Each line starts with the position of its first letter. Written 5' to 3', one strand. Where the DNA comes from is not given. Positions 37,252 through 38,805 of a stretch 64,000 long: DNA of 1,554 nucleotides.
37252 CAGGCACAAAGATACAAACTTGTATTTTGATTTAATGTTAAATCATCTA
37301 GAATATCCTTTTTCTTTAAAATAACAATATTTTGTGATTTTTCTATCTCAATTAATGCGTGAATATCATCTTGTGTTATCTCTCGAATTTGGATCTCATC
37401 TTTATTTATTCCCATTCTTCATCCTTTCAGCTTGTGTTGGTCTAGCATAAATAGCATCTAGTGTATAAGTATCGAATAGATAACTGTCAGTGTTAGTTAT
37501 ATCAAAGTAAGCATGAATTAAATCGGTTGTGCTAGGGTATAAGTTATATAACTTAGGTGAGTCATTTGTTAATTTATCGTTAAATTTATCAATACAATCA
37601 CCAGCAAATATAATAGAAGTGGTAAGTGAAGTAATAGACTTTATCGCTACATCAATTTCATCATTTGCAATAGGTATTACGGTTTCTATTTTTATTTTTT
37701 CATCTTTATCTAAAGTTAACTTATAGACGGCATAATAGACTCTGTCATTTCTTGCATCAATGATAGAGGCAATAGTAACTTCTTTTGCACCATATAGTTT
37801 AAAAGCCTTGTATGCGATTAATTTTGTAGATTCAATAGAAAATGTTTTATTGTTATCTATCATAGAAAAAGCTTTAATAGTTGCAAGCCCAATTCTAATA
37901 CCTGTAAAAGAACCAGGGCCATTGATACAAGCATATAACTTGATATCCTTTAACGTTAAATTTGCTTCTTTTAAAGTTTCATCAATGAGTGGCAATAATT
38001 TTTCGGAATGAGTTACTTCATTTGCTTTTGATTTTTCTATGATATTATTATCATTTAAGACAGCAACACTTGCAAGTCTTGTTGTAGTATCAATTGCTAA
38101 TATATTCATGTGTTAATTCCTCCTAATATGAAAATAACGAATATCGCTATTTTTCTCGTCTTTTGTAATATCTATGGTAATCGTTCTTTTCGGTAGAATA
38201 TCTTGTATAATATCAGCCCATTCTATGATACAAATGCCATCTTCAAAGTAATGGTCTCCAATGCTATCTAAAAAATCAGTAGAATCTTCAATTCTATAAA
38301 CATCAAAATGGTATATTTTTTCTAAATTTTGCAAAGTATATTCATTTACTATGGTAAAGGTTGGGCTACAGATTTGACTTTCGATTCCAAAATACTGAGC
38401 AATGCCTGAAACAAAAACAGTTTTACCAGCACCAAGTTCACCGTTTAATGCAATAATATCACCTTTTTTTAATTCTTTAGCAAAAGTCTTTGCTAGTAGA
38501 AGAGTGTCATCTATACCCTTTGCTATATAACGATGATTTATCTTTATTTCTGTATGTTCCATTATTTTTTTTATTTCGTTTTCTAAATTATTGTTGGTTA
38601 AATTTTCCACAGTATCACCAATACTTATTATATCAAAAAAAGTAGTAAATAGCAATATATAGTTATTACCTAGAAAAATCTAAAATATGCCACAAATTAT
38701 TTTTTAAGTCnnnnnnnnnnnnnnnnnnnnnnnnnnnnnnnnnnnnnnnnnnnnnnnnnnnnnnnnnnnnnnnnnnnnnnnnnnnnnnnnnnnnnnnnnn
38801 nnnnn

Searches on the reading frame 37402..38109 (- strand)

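Call 83: search_protein_families(library=pfam, proteins=[window:37402-38109:-], max_evalue=0.001)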
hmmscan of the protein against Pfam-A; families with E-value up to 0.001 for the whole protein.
window:37402-38109:- (235 aa): 1 family
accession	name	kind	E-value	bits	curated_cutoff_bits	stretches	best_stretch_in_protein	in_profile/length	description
PF00814.31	TsaD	-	3.5e-19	70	24.8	1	33-144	28-141/264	tRNA N6-adenosine threonylcarbamoyltransferase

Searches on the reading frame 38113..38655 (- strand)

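Call 83: search_protein_families(library=pfam, proteins=[window:38113-38655:-], max_evalue=0.001)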
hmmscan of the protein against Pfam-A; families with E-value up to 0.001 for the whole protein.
window:38113-38655:- (180 aa): 1 family
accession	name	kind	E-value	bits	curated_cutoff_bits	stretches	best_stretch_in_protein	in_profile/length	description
PF02367.23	TsaE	-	9.9e-39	132.7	26.6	1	49-169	5-124/128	Threonylcarbamoyl adenosine biosynthesis protein TsaE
